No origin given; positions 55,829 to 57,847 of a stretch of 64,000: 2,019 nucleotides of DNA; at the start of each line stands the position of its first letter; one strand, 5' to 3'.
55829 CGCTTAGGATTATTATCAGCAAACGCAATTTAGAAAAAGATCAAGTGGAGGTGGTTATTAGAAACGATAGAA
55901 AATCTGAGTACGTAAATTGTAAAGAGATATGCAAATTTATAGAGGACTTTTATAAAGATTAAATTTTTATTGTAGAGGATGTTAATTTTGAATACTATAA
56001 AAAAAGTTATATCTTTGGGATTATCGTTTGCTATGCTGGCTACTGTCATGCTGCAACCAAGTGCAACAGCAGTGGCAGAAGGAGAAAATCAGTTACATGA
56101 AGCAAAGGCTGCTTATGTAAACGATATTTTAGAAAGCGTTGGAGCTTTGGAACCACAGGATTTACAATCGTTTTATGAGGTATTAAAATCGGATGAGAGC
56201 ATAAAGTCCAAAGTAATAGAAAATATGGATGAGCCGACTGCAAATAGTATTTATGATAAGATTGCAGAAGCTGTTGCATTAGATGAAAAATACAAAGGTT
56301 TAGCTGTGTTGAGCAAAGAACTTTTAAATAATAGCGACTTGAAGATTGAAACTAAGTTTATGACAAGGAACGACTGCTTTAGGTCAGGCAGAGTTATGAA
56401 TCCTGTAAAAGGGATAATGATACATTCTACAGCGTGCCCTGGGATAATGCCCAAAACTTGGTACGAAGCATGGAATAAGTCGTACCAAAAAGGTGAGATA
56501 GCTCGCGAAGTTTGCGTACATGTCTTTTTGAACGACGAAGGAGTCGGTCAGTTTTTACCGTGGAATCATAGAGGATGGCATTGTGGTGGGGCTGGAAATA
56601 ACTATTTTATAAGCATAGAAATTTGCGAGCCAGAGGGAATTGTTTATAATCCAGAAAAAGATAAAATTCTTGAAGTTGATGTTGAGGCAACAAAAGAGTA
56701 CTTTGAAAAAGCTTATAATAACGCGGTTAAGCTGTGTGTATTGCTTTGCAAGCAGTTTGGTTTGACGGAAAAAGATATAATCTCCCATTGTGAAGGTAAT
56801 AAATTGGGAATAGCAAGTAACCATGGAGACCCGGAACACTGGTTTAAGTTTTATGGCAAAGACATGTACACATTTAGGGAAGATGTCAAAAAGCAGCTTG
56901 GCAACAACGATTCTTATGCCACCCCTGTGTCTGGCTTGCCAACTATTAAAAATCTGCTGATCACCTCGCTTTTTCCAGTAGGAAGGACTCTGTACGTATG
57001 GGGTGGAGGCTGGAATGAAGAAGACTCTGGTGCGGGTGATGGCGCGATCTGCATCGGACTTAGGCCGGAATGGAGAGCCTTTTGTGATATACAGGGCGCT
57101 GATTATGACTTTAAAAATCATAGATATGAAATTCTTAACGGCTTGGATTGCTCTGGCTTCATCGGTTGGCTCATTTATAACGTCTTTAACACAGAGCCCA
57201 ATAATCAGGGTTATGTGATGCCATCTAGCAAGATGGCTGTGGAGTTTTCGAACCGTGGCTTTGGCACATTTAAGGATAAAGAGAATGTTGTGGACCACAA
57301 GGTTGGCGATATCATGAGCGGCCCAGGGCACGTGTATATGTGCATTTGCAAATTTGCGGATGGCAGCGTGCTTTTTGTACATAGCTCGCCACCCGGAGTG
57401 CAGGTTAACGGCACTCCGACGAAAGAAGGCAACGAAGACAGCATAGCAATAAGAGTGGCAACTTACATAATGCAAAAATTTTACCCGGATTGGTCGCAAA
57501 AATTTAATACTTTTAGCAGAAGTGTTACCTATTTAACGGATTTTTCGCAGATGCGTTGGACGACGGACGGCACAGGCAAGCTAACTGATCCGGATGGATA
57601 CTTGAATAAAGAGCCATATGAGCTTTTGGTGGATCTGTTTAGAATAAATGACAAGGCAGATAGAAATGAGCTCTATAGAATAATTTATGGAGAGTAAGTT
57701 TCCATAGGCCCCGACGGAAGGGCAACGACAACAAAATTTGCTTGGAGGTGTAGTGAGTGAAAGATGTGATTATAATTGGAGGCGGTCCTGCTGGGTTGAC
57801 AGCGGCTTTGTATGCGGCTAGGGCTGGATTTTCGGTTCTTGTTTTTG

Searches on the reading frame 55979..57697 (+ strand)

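Call 78: search_protein_families(library=pfam, proteins=[window:55979-57697:+], max_evalue=0.001)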
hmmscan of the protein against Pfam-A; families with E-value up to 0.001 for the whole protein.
window:55979-57697:+ (572 aa): 1 family
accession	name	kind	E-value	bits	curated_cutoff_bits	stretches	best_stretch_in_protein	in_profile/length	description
PF01510.30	Amidase_2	-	7e-20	72.1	26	1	141-285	3-129/131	N-acetylmuramoyl-L-alanine amidase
